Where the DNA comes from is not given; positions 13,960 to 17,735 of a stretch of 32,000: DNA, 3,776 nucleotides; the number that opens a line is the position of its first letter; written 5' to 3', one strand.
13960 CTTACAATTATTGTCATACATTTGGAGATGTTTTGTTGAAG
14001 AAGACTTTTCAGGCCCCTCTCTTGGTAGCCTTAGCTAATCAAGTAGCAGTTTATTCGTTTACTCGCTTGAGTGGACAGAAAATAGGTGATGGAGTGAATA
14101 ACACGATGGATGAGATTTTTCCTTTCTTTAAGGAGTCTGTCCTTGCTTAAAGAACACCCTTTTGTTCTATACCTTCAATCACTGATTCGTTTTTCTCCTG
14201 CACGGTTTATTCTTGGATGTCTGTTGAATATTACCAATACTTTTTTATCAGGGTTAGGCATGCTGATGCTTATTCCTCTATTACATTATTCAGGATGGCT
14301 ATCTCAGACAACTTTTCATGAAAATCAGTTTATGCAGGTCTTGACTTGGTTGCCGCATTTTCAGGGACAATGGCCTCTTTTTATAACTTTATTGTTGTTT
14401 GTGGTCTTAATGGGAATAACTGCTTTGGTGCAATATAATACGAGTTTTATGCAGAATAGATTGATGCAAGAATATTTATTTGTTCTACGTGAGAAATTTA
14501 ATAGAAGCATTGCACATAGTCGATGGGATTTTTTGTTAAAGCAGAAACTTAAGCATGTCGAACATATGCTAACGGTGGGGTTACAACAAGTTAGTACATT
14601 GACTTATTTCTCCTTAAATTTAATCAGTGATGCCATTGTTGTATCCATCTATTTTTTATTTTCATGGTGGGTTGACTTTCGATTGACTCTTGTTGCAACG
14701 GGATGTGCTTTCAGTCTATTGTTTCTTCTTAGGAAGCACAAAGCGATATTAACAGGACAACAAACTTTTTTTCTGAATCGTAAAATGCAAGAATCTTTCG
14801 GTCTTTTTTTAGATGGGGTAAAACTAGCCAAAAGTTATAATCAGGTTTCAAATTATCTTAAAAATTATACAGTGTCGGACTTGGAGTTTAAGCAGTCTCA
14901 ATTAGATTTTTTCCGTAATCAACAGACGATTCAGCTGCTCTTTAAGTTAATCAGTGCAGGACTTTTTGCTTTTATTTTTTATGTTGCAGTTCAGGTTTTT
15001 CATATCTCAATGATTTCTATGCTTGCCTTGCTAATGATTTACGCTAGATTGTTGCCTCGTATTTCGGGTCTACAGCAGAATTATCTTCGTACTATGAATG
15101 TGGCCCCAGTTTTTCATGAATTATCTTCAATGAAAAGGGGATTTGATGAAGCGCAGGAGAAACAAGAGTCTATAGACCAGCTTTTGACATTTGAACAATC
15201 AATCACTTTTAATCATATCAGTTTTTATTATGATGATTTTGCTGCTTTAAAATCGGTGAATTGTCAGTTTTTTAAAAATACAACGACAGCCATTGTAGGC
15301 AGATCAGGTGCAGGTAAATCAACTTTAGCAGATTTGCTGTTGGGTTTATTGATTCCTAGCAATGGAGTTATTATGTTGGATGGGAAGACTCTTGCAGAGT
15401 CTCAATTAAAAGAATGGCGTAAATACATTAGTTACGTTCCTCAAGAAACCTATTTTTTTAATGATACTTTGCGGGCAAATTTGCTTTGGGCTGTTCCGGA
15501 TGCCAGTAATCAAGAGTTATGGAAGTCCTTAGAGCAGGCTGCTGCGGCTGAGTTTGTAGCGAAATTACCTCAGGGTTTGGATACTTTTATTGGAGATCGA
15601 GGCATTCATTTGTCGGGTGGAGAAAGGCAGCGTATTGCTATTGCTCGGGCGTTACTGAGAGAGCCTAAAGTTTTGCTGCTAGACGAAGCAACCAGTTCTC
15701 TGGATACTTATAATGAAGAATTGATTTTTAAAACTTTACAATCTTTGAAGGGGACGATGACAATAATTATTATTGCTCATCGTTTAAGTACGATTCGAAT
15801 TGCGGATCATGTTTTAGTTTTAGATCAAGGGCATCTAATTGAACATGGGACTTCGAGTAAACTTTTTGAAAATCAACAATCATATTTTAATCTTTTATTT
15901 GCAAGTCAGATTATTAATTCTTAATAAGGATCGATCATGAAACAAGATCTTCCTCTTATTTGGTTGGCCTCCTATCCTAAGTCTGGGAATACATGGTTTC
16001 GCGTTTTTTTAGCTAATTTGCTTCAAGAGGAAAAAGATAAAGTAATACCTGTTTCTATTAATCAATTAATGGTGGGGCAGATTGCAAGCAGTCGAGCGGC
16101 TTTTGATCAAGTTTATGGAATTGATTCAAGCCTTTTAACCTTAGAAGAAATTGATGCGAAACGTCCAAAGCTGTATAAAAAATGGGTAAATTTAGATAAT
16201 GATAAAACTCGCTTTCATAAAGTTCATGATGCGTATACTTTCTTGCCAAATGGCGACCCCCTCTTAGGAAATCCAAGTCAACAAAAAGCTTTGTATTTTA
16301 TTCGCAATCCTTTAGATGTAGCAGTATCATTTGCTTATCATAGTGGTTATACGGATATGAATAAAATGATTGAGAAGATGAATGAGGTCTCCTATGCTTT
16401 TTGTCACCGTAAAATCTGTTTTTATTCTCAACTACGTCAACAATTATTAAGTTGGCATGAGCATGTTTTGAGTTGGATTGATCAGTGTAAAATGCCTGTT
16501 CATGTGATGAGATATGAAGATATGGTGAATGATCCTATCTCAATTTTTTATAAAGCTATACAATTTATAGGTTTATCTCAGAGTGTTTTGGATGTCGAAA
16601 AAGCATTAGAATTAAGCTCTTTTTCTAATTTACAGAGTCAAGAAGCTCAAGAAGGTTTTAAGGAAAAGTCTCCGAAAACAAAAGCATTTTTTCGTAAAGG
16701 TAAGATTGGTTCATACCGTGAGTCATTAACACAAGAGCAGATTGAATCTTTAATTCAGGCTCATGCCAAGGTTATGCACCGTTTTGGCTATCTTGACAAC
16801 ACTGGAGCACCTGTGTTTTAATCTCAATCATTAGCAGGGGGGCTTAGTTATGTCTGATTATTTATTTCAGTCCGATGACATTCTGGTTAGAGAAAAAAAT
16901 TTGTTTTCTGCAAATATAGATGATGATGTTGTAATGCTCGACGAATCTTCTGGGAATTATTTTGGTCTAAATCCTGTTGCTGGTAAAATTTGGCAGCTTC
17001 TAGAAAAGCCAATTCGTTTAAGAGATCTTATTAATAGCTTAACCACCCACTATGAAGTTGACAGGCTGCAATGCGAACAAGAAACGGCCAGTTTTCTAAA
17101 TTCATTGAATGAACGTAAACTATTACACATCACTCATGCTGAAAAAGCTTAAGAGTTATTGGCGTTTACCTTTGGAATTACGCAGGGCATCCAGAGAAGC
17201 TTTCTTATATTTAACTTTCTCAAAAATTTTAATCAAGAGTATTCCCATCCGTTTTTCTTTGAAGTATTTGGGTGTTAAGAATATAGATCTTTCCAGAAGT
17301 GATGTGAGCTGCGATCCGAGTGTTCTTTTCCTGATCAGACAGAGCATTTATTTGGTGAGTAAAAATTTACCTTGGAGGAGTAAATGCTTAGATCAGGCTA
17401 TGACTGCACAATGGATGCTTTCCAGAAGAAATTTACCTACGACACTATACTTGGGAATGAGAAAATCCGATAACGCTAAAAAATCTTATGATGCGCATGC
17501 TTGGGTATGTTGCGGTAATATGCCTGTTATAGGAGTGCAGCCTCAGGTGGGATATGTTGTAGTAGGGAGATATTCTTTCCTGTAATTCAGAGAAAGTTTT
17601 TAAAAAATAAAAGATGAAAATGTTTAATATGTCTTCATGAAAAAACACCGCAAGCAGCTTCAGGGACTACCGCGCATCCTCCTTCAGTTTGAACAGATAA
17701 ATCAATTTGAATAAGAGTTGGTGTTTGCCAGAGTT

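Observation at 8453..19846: Two cyclases and two precursors appear to share one leader-recognition/protease pair and one exporter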

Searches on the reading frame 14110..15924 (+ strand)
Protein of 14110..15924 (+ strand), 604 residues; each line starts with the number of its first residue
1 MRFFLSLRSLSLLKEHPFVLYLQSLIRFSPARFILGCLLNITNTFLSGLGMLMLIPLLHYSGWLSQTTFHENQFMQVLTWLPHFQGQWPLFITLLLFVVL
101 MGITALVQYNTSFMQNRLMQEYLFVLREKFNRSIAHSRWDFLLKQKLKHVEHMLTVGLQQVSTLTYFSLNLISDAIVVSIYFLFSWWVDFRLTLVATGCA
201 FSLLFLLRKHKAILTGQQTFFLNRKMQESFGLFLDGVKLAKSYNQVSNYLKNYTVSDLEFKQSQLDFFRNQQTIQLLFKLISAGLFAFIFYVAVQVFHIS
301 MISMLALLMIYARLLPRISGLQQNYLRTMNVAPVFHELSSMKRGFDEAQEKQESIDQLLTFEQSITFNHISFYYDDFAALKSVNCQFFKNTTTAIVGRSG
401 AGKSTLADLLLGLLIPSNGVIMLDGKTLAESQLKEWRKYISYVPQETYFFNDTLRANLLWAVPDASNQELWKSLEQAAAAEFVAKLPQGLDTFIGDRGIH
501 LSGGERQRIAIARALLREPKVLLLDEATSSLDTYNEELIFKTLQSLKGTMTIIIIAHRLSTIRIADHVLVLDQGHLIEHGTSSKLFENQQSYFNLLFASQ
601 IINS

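Call 6: search_protein_families(library=pfam, proteins=[window:14110-15924:+], max_evalue=0.01)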
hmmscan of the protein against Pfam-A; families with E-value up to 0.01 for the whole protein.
window:14110-15924:+ (604 aa): 10 families
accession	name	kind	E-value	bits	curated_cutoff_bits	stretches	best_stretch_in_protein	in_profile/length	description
PF00005.33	ABC_tran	-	5.3e-33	115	25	1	380-529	1-137/137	ABC transporter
PF02463.25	SMC_N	-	1.9e-08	34.5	40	1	500-569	136-209/220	RecF/RecN/SMC N terminal domain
PF13555.12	AAA_29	-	1.8e-05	24.8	27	1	390-418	22-50/61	P-loop containing region of AAA domain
PF03193.22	RsgA_GTPase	-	0.00051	20.3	30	1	352-412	69-128/174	RsgA GTPase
PF13304.12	AAA_21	-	0.00084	19.9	27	0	393-414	2-23/304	AAA domain, putative AbiEii toxin, Type IV TA system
PF09818.15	ABC_ATPase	-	0.0017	17.9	23.2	0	473-532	131-189/283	P-loop domain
PF20720.3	nSTAND3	-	0.0025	18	27.2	1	389-474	16-95/155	Novel STAND NTPase 3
PF01935.23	DUF87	-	0.0081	16.7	23.2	0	393-424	26-59/220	Helicase HerA, central domain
PF13401.12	AAA_22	-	0.0082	16.9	27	0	393-531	8-96/130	AAA domain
PF13476.12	AAA_23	-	0.0088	17.1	27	0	377-410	7-39/201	AAA domain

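Call 8: search_protein_families(library=ncbifam, proteins=[window:14110-15924:+], max_evalue=0.01)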
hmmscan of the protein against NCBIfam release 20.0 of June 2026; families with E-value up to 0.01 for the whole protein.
window:14110-15924:+ (604 aa): 192 families (the best 25 are shown)
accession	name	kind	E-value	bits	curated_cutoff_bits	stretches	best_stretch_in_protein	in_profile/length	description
NF045513.1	HepA_fam_ABC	equivalog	1.8e-86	290.9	725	1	33-591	36-601/610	heterocyst formation ABC transporter subunit HepA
TIGR02203.1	MsbA_lipidA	equivalog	2.2e-79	267.5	602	1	92-595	59-565/572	lipid A export permease/ATP-binding protein MsbA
NF008381.0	PRK11176.1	equivalog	1.2e-70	238.6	867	1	95-595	69-575/582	lipid A ABC transporter ATP-binding protein/permease MsbA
NF010178.0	PRK13657.1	equivalog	1.4e-70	238.4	733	1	94-602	59-573/588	glucan ABC transporter ATP-binding protein/ permease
TIGR02204.1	MsbA_rel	hypoth_equivalog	1e-69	235.8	780.4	1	359-595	332-571/576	ABC transporter, permease/ATP-binding protein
TIGR03375.1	type_I_sec_LssB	subfamily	5.8e-67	226.5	693.1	1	279-590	382-693/696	type I secretion system permease/ATPase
TIGR01846.1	type_I_sec_HlyB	subfamily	1e-64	219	725.55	1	260-600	355-692/694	type I secretion system permease/ATPase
TIGR02857.1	CydD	equivalog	4.9e-64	217.2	435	1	347-571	304-529/529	thiol reductant ABC exporter subunit CydD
TIGR03797.1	NHLM_micro_ABC2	equivalog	1.2e-63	215.8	709.4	1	163-595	248-681/686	NHLP bacteriocin export ABC transporter permease/ATPase subunit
NF052233.1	CphA_assoc_ABC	equivalog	2.3e-62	211.4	880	1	358-598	502-742/766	cyanophycin metabolism-associated ABC transporter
NF050066.1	LPSTprtrPglK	equivalog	8.5e-62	209.3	1000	1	113-574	95-558/558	BC-type lipopolysaccharide transporter PglK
TIGR00958.1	3a01208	subfamily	9.3e-61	206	874.6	1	361-595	475-710/711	antigen peptide transporter 2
NF008379.0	PRK11174.1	equivalog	8.5e-60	203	684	1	350-597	337-582/588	heme ABC transporter permease/ATP-binding protein CydD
NF008364.0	PRK11160.1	equivalog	9.4e-58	196.2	630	1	153-595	119-571/575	heme ABC transporter ATP-binding protein/permease CydC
TIGR03796.1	NHLM_micro_ABC1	equivalog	1.1e-57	195.7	853.3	1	101-596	200-709/710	NHLP family bacteriocin export ABC transporter peptidase/permease/ATPase subunit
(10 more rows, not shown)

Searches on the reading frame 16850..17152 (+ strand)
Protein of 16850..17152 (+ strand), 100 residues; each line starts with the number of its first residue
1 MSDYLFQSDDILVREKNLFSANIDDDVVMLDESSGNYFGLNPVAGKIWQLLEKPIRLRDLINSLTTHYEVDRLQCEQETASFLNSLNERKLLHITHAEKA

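Call 6: search_protein_families(library=pfam, proteins=[window:16850-17152:+], max_evalue=0.01)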
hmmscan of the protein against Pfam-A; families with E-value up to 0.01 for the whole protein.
window:16850-17152:+ (100 aa): 1 family
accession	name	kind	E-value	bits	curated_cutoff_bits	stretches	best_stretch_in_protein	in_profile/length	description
PF05402.18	PqqD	-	3.9e-17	62.8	23.4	1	27-92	2-67/67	Coenzyme PQQ synthesis protein D (PqqD)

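Call 8: search_protein_families(library=ncbifam, proteins=[window:16850-17152:+], max_evalue=0.01)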
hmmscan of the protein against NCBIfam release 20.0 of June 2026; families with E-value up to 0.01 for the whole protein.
window:16850-17152:+ (100 aa): 7 families
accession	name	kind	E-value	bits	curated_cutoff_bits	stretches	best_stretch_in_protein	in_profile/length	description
NF033536.1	lasso_PqqD_Bac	exception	8.6e-21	73.9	80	1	9-93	3-87/88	lasso peptide biosynthesis PqqD family chaperone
NF033530.1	lasso_PqqD_Strm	exception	3.2e-10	40.1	70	1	16-91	2-77/78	lasso peptide biosynthesis PqqD family chaperone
TIGR04248.1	SCM_PqqD_rel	equivalog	1.7e-07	31.4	100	1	22-91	11-80/84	SynChlorMet cassette protein ScmD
NF050069.2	PqqD_rel_WgkC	exception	6e-07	29.4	110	1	15-90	9-84/103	PqqD family peptide maturation chaperone WgkC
TIGR04353.1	PqqD_rel_X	equivalog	3.2e-05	24.8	35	1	24-92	2-73/74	HPr-rel-A system PqqD family peptide chaperone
TIGR03859.1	PQQ_PqqD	equivalog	0.0001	22.1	46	1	37-93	26-81/81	pyrroloquinoline quinone biosynthesis peptide chaperone PqqD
TIGR04302.1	geo_PqqD_fam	equivalog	0.00011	22.5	100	1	30-92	39-100/102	GeoRSP system PqqD family peptide chaperone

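Call 57: search_solved_structures(query=window:16850-17152:+, max_evalue=1, show_alignments=2)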
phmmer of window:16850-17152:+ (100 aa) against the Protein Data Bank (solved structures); distinct sequences matched with E-value up to 1: 5.
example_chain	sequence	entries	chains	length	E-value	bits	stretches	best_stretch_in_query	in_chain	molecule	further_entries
9x90_B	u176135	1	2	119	1.4e-15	60.7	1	8-94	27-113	Lasso peptide biosynthesis PqqD family chaperone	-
5v1u_A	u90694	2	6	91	3.7e-14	56.2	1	18-93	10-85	TbiB1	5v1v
6jx3_B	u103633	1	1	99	1.3e-06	32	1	20-89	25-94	TfuB1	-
9x8z_B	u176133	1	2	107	0.21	15.4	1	16-92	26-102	PqqD family protein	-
3ha9_A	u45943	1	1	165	0.39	14.5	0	7-86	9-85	uncharacterized Thioredoxin-like protein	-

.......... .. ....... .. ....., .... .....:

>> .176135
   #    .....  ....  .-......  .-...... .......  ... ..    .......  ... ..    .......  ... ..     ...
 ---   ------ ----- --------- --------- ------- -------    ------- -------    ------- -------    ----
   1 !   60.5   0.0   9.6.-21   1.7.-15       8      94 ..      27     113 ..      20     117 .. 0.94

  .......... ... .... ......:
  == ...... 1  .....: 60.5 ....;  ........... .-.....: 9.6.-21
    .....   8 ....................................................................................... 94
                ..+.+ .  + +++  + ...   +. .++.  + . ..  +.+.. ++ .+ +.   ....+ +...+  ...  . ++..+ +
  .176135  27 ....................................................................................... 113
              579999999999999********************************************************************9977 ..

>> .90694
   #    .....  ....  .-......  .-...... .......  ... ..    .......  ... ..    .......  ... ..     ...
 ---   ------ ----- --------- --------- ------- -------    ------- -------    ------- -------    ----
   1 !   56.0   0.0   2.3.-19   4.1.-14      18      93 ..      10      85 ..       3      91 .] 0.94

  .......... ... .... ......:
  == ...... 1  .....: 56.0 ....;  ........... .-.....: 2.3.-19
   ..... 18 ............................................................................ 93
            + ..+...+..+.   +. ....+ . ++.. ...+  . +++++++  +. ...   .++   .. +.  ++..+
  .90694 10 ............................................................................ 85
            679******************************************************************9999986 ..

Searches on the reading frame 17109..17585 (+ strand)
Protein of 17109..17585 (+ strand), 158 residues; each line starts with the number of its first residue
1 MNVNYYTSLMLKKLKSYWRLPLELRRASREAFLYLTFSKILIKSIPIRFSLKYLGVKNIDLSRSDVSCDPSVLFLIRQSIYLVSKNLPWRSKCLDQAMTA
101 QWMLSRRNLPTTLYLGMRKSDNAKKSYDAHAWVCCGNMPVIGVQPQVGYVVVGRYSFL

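Call 7: search_protein_families(library=pfam, proteins=[window:17109-17585:+], max_evalue=0.01)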
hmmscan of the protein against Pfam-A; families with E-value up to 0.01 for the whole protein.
window:17109-17585:+ (158 aa): 1 family
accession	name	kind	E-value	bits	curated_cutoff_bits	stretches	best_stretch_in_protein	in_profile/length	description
PF13471.12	Transglut_core3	-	9.2e-18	64.7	26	1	76-149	41-112/117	Transglutaminase-like superfamily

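Call 8: search_protein_families(library=ncbifam, proteins=[window:17109-17585:+], max_evalue=0.01)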
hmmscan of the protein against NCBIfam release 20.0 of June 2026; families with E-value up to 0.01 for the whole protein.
window:17109-17585:+ (158 aa): 1 family
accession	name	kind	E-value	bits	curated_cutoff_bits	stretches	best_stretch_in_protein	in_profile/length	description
NF033537.1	lasso_biosyn_B2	equivalog_domain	2.5e-20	73.2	33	1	26-151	3-128/132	lasso peptide biosynthesis B2 protein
